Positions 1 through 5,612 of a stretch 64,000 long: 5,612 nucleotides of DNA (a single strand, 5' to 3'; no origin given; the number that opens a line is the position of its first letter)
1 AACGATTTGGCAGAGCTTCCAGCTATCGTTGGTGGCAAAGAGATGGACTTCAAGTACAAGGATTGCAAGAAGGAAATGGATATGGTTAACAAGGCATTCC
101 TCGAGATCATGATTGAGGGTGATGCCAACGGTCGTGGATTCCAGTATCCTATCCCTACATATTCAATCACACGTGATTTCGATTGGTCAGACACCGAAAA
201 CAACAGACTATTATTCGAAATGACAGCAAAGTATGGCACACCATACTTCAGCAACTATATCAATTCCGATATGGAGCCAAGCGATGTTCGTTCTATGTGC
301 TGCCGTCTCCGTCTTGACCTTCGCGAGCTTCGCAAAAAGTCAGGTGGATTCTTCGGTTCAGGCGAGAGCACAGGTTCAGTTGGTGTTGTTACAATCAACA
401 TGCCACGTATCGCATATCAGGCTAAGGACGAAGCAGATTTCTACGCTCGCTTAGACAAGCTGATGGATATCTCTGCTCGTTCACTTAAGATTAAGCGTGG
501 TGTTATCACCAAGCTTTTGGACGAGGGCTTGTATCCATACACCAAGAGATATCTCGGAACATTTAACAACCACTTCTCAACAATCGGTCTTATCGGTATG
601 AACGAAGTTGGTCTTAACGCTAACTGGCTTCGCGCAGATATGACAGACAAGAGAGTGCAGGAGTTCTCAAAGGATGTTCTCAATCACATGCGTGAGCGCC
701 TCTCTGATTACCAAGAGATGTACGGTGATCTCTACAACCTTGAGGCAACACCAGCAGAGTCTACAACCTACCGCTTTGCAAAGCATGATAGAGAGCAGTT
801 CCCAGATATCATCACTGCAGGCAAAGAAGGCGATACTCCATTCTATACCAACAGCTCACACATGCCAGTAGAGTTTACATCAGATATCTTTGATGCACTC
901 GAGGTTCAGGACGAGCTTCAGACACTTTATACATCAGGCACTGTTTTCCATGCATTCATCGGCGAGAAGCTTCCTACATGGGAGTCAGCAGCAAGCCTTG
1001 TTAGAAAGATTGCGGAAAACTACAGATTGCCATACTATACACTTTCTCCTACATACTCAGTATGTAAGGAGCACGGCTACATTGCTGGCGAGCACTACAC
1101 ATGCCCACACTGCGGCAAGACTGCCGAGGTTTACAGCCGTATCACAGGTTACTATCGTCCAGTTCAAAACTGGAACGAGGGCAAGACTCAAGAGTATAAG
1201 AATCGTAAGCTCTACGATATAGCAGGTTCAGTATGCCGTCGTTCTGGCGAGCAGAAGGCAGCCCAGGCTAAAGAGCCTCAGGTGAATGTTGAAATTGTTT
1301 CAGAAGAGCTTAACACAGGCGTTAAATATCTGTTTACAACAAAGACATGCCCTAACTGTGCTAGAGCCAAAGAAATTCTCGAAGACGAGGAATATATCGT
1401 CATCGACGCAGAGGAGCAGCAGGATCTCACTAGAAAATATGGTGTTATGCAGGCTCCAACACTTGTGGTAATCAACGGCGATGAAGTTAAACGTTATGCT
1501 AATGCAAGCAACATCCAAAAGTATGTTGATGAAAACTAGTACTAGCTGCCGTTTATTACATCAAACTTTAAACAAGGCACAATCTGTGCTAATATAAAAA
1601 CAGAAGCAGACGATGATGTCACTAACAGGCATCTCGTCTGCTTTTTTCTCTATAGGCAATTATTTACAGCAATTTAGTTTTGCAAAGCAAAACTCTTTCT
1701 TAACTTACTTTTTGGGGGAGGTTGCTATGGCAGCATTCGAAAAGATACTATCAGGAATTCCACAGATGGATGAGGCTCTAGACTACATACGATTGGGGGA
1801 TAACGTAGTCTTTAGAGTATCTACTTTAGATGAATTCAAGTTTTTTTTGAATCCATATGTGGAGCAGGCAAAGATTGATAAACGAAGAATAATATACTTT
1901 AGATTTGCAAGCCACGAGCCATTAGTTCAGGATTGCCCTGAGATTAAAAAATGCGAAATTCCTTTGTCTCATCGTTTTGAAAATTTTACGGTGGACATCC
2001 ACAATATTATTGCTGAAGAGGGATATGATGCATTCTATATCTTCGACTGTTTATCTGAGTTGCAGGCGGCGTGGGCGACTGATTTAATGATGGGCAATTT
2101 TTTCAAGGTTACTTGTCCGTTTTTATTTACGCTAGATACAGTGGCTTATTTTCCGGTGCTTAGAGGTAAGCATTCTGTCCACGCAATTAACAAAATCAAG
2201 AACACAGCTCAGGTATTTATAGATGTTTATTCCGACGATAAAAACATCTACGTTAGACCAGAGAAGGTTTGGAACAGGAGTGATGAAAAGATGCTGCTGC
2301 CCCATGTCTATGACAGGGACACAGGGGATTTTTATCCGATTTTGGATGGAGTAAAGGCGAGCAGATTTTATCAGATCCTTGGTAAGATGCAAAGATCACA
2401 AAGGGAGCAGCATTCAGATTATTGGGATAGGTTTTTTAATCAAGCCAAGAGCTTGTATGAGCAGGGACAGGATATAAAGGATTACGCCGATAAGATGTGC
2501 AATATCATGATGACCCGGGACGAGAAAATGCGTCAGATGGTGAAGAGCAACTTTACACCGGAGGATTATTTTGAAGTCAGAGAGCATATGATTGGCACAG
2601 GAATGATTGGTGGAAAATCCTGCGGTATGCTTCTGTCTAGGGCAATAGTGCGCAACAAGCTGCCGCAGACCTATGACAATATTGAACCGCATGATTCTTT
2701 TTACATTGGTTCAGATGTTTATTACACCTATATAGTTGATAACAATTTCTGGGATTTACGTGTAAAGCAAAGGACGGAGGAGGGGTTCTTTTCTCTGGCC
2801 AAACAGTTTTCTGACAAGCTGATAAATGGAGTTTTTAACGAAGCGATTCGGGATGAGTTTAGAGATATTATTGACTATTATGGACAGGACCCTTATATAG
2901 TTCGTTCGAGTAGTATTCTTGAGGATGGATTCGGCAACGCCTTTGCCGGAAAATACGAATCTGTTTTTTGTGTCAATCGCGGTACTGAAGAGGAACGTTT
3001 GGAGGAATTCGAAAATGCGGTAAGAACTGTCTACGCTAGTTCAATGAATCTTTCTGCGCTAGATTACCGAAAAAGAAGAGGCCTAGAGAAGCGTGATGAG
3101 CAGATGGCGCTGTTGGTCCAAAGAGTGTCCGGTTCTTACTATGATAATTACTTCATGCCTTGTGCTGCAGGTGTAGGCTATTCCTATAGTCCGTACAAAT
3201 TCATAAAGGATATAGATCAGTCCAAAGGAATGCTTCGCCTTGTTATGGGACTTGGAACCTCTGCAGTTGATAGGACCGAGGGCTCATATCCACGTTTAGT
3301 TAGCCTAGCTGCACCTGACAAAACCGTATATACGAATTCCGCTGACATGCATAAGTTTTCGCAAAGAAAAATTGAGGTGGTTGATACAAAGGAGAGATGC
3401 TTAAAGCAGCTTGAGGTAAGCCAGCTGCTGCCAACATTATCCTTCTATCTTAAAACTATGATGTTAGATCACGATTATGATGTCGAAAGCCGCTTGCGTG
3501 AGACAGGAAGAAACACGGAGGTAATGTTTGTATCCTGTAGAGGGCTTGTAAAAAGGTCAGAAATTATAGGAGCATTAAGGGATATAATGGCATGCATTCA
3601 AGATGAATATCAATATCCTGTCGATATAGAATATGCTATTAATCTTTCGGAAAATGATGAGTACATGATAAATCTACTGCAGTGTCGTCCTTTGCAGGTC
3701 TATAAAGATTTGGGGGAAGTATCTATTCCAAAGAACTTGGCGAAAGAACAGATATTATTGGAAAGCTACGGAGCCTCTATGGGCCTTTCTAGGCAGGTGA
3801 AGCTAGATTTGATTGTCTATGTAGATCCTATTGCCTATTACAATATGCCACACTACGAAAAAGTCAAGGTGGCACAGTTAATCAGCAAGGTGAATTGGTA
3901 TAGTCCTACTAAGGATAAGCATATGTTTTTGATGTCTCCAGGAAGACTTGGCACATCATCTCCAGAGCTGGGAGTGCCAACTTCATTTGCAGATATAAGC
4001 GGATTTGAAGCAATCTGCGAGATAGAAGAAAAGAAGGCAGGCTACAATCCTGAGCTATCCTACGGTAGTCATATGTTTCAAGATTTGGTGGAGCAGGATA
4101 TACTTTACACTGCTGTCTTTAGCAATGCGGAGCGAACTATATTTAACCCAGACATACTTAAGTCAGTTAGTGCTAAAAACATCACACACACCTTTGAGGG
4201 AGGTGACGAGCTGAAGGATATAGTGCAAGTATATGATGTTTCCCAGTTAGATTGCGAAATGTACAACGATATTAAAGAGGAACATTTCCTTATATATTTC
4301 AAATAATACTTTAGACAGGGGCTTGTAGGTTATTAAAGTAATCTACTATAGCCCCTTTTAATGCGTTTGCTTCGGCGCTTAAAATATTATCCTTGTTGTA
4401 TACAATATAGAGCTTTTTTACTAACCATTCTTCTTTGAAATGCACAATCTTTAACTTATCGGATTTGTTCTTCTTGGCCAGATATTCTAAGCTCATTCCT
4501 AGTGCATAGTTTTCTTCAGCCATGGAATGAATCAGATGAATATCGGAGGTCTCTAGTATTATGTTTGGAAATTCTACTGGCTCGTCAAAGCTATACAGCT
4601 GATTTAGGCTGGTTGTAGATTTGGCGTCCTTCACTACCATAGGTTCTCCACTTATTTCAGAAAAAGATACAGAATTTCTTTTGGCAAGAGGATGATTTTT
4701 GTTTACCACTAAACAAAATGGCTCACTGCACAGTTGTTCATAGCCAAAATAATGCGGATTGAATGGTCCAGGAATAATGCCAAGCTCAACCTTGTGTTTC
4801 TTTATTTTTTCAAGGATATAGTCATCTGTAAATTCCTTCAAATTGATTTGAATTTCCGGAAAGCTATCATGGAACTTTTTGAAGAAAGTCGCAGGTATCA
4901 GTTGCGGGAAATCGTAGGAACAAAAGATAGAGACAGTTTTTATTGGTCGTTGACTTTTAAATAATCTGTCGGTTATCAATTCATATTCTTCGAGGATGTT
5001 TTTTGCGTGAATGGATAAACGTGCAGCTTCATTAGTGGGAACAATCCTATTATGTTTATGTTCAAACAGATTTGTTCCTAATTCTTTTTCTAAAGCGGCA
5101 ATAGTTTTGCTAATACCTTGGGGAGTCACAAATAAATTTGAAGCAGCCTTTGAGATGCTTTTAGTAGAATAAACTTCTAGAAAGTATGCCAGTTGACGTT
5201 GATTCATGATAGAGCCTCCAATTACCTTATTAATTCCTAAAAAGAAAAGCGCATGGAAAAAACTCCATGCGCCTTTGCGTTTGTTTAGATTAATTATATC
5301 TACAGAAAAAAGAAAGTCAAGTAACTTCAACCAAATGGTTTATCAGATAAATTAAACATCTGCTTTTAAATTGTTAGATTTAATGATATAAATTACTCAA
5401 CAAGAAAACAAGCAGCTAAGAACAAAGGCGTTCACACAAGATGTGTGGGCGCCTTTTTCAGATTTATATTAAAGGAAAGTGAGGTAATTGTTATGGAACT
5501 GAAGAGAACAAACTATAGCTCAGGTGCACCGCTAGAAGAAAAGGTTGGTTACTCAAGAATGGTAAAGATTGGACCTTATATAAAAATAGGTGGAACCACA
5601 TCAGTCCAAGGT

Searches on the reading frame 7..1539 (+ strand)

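Call 87: search_protein_families(library=pfam, proteins=[window:7-1539:+], max_evalue=0.00001)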
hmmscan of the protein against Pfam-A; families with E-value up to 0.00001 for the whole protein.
window:7-1539:+ (510 aa): 2 families
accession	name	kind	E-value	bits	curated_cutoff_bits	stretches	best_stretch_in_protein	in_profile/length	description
PF13597.11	NRDD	-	4.1e-129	432.2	26.2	1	16-403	170-562/562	Anaerobic ribonucleoside-triphosphate reductase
PF00462.30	Glutaredoxin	-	1.8e-07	31.7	22.9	1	442-492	3-58/60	Glutaredoxin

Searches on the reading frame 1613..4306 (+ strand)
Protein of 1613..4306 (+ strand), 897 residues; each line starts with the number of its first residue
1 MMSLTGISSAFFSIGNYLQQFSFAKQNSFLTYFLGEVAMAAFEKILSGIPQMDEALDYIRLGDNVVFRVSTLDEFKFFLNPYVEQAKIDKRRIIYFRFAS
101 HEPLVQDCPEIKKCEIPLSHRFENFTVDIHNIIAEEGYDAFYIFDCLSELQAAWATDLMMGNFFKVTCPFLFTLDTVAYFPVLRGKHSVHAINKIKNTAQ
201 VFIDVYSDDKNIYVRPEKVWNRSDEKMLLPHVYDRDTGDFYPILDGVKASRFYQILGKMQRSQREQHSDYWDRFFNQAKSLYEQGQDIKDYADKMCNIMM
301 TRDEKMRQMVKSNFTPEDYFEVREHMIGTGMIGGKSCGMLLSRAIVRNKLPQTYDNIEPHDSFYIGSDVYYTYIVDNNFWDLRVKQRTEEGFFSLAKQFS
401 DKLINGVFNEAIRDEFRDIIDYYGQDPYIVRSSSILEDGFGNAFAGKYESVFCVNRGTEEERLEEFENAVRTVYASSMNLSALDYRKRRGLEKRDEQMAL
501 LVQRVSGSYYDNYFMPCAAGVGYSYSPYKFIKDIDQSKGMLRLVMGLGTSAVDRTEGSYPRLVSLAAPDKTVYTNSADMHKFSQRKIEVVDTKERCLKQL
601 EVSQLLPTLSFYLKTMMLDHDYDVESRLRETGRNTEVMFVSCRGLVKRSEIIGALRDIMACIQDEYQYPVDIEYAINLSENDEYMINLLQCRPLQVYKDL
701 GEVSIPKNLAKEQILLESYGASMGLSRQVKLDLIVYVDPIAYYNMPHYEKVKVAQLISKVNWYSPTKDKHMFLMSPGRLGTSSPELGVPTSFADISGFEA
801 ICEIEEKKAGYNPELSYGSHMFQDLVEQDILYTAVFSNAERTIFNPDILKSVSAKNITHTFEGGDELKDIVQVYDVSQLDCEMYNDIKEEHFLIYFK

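Call 3: search_protein_families(library=pfam, proteins=[window:1613-4306:+], max_evalue=0.01)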
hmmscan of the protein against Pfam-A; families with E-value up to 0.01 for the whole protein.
window:1613-4306:+ (897 aa): 1 family
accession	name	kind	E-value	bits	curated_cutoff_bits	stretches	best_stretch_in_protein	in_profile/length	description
PF01326.24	PPDK_N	-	3.4e-43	148.6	27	1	331-710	3-325/328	Pyruvate phosphate dikinase, AMP/ATP-binding domain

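Call 4: search_protein_families(library=ncbifam, proteins=[window:1613-4306:+], max_evalue=0.01)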
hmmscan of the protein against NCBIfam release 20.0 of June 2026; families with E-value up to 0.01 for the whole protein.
window:1613-4306:+ (897 aa): 13 families
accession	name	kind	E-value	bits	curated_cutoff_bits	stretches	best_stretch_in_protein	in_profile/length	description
NF004881.0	PRK06241.2-2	equivalog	6.5e-15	54.5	883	1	367-506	44-181/898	phosphoenolpyruvate synthase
NF005057.0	PRK06464.1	equivalog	2.8e-13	48.8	598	1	407-725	100-367/798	phosphoenolpyruvate synthase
TIGR01418.1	PEP_synth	equivalog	3.1e-13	48.9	739.75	1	361-725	39-363/784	pyruvate, water dikinase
NF052631.1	prodigiosin_PigC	equivalog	2.7e-09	35.5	1300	1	395-505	61-167/883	prodigiosin ligase PigC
NF004883.0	PRK06241.2-4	equivalog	2.2e-07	29.4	1063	1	425-505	122-196/928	phosphoenolpyruvate synthase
NF004882.0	PRK06241.2-3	equivalog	4.2e-07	28.5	850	1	395-506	74-172/827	phosphoenolpyruvate synthase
NF004508.0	PRK05849.1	equivalog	4.3e-07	28.3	501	1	418-477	51-105/789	hypothetical protein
NF004878.0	PRK06241.1-3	subfamily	9.1e-07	27.3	945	1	363-504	40-182/891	phosphoenolpyruvate synthase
NF041857.1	RIF_Ptrans_rph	equivalog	3.9e-06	25.5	999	1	421-505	104-182/864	rifamycin-inactivating phosphotransferase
NF004877.0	PRK06241.1-2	subfamily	2.1e-05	23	866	1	406-505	90-184/869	phosphoenolpyruvate synthase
NF004880.0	PRK06241.2-1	equivalog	0.00016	19.7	972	1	419-506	97-178/837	phosphoenolpyruvate synthase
NF000283.1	RPH_KJ151292.1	equivalog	0.00036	18.9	1700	1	426-505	112-185/865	rifamycin-inactivating phosphotransferase Rph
NF052632.1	undecylprod_RedH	equivalog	0.0004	18.4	1350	1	400-505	67-163/880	undecylprodigiosin ligase RedH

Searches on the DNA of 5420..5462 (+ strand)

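Call 78: build_rna_model(alignment_id=A4, structure=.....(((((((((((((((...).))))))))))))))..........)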
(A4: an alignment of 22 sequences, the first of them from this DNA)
Model R1 built from alignment A4 (22 sequences, 49 columns); structure: as given.
model positions 43; base pairs 14; branch points 0; effective number of sequences 22; information 0.926 bits per position. Calibrated on 0.2 Mb of random sequence (short: E-values are rough).
structure used (alignment columns):
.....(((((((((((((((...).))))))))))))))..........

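Call 79: search_with_rna_model(model_id=R1, sources=[window, L010, L011, L012, L013, L014, L015, L016, L017, L018, L019, L020, L021, L022, L023, L024, L025, L026, L027, L028, L029, L030, L031, L032, L033, L034, L035, L036, L037, L038, L039, L040, L041, L042, L043, L044, L045, L046, L047, L048, L049, L050, L051, L052, L053, L054, L055, L056, L057, L058, L059, L060, L061, L062, L063, L064, L065, L066, L067, L068, L069, L070, L071, L072, L073, L074, L075, L076, L077, L078, L079, L080, L081, L082, L083, L084, L085, L086, L087, L088, L089], max_evalue=0.1)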
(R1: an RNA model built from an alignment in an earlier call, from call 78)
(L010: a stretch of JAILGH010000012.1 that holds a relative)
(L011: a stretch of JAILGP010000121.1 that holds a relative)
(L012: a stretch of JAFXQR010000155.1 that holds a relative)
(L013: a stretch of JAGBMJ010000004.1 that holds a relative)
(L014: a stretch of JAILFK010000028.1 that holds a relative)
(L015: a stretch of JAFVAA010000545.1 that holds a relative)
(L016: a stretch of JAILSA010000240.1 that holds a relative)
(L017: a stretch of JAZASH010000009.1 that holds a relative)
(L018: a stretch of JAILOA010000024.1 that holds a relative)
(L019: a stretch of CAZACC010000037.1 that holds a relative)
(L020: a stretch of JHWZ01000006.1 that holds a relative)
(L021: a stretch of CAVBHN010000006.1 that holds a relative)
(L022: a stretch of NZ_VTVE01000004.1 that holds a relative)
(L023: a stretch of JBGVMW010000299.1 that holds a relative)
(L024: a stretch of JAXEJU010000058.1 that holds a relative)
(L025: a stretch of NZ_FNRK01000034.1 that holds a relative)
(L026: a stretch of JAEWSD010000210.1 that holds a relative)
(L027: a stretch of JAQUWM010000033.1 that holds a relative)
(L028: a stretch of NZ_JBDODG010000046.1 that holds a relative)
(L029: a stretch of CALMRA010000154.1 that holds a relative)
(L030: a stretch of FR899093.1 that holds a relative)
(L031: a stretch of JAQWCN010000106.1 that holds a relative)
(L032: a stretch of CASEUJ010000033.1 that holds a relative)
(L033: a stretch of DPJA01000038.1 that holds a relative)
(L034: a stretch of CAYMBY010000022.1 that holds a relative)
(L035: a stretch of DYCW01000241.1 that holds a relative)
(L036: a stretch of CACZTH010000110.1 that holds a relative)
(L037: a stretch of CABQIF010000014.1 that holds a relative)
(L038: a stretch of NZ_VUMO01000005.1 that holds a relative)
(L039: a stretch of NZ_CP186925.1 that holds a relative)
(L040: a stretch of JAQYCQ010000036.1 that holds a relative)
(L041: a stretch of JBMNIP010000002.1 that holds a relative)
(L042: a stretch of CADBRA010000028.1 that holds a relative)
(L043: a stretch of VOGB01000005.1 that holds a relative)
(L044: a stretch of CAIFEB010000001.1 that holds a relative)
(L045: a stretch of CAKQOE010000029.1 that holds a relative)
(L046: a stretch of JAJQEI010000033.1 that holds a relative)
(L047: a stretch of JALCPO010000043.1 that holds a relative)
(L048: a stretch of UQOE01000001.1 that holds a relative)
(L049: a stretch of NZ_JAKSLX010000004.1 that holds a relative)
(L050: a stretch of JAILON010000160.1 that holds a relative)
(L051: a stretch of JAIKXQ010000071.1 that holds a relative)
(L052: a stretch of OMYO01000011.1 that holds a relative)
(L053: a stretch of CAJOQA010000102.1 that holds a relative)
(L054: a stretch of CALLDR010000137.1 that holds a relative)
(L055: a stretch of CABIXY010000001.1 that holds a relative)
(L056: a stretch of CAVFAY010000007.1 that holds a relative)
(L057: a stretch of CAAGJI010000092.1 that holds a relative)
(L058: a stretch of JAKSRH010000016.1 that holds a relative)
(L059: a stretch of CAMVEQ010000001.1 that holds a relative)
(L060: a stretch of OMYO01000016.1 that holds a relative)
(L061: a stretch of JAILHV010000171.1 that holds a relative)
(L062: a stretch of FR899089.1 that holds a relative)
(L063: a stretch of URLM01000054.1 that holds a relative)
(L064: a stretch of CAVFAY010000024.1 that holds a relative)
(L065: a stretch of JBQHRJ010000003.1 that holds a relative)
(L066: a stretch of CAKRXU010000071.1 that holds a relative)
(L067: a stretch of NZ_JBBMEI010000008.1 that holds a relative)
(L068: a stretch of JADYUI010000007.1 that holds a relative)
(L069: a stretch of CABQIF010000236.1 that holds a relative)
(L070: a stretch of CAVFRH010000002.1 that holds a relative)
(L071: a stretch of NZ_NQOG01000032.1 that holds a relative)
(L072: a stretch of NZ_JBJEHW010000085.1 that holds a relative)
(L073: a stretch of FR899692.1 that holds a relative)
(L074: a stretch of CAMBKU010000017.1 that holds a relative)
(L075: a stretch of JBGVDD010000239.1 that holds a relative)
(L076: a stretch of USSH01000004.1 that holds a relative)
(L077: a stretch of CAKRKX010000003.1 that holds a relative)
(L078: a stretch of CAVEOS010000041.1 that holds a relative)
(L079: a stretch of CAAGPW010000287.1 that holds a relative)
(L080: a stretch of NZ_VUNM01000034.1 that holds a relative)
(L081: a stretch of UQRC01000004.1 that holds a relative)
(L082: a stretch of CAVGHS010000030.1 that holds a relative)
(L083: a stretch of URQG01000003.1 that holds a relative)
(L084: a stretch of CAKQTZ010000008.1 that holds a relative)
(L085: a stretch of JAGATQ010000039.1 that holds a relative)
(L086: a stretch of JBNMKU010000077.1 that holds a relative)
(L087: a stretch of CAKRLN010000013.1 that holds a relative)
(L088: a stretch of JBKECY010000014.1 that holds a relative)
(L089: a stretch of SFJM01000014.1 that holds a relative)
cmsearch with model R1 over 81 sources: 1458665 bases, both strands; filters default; matches with E-value up to 0.1: 75.
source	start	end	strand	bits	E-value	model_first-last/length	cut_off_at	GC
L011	4161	4203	+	49.2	1.1e-07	1-43/43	no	0.44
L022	4255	4298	+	48.9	1.3e-07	1-43/43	no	0.41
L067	6299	6342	+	48.7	1.4e-07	1-43/43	no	0.41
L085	6181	6223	+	48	2e-07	1-43/43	no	0.33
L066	588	631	+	47.2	3.1e-07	1-43/43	no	0.41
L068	6486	6528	+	46.8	3.9e-07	1-43/43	no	0.33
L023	4179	4220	+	46.2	5.3e-07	1-43/43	no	0.45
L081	6384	6425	+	46.1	5.8e-07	1-43/43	no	0.38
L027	4835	4876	+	46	5.9e-07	1-43/43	no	0.4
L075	1901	1943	+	46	6.1e-07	1-43/43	no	0.42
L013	4149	4192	+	45.8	6.8e-07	1-43/43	no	0.43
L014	3791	3834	+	45.5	7.7e-07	1-43/43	no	0.39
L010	4252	4295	+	44.3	1.5e-06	1-43/43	no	0.45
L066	4193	4236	+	44.2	1.6e-06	1-43/43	no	0.45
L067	9904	9947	+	44.2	1.6e-06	1-43/43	no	0.45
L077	6384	6424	+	44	1.8e-06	1-43/43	no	0.44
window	5420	5463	+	43.3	2.6e-06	1-43/43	no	0.48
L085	9881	9925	+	43.1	2.9e-06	1-43/43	no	0.38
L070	6379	6416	+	42.8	3.4e-06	1-43/43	no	0.42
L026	4133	4174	+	42.6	3.7e-06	1-43/43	no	0.48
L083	6379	6420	+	42.1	4.9e-06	1-43/43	no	0.5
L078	661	699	+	41.7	6.1e-06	1-43/43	no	0.44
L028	4897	4938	+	41.6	6.3e-06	1-43/43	no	0.43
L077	9924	9967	+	41.5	6.8e-06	1-43/43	no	0.48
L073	6070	6114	+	41.3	7.4e-06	1-43/43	no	0.42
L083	9924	9967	+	41.2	8.1e-06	1-43/43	no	0.43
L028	8946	8988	+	40.3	1.3e-05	1-43/43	no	0.4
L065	9878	9922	+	39.8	1.7e-05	1-43/43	no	0.4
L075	5492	5537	+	39.4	2.1e-05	1-43/43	no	0.41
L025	546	589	+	39.2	2.3e-05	1-43/43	no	0.36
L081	9923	9967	+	37.9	4.6e-05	1-43/43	no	0.47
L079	3159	3195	+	37.9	4.6e-05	1-43/43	no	0.41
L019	2027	2068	+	37.5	5.9e-05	1-43/43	no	0.36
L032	3265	3316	+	37.1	7.2e-05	1-43/43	no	0.46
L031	539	588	+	37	7.7e-05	1-43/43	no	0.42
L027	8876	8918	+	36.1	0.00013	1-43/43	no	0.47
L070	20776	20817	+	35.6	0.00016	1-43/43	no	0.57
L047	5198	5245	+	34.6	0.00028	1-43/43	no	0.58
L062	3465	3517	-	34.3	0.00033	1-43/43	no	0.42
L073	9788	9833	+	33.5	0.00049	1-43/43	no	0.39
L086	7369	7409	+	33.3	0.00056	1-43/43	no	0.41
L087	321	365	+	32.9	0.00069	1-43/43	no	0.51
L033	3155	3201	+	32.6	0.00081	1-43/43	no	0.26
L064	7807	7851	+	32.6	0.00083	1-43/43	no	0.36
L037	819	865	+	32.6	0.00083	1-43/43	no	0.43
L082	8186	8226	+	32.3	0.00093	1-43/43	no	0.46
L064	4250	4296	+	32.2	0.001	1-43/43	no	0.36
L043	8004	8050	+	32.1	0.0011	1-43/43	no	0.47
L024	5808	5858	+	31.7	0.0013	1-43/43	no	0.51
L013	3930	3969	-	31.5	0.0015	1-43/43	no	0.4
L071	8400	8446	+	31.2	0.0017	1-43/43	no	0.49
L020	4061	4106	+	31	0.0019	1-43/43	no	0.5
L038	8006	8051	+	30.1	0.0031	1-43/43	no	0.52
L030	5817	5866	+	29.6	0.004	1-43/43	no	0.44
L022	4253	4295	-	29.5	0.0042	1-43/43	no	0.44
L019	2024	2065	-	29.2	0.005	1-43/43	no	0.4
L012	5258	5293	+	29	0.0057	1-43/43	no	0.5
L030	6589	6643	+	28.5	0.0074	1-43/43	no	0.36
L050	2193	2246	-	27.8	0.011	1-43/43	no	0.54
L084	9861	9899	+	27.2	0.015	1-43/43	no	0.41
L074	20724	20768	-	26.9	0.017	1-43/43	no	0.33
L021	7496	7534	+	26.8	0.019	1-43/43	no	0.41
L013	11284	11319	+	26.5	0.021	1-43/43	no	0.56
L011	3886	3927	-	26.5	0.022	1-43/43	no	0.43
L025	4503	4553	+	26.3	0.025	1-43/43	no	0.51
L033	6008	6055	+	26.3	0.025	1-43/43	no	0.44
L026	8041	8089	+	26.2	0.026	1-43/43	no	0.27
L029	2996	3050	+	26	0.028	1-43/43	no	0.49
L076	5792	5830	+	25.4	0.039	1-43/43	no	0.44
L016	9802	9845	+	25.2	0.043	1-43/43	no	0.43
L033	3153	3198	-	25.1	0.046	1-43/43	no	0.26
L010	4249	4292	-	25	0.05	1-43/43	no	0.43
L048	7390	7436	+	24.7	0.056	1-43/43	no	0.53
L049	2620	2671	+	24.3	0.072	1-43/43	no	0.37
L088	9917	9967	+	24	0.081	1-43/43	no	0.47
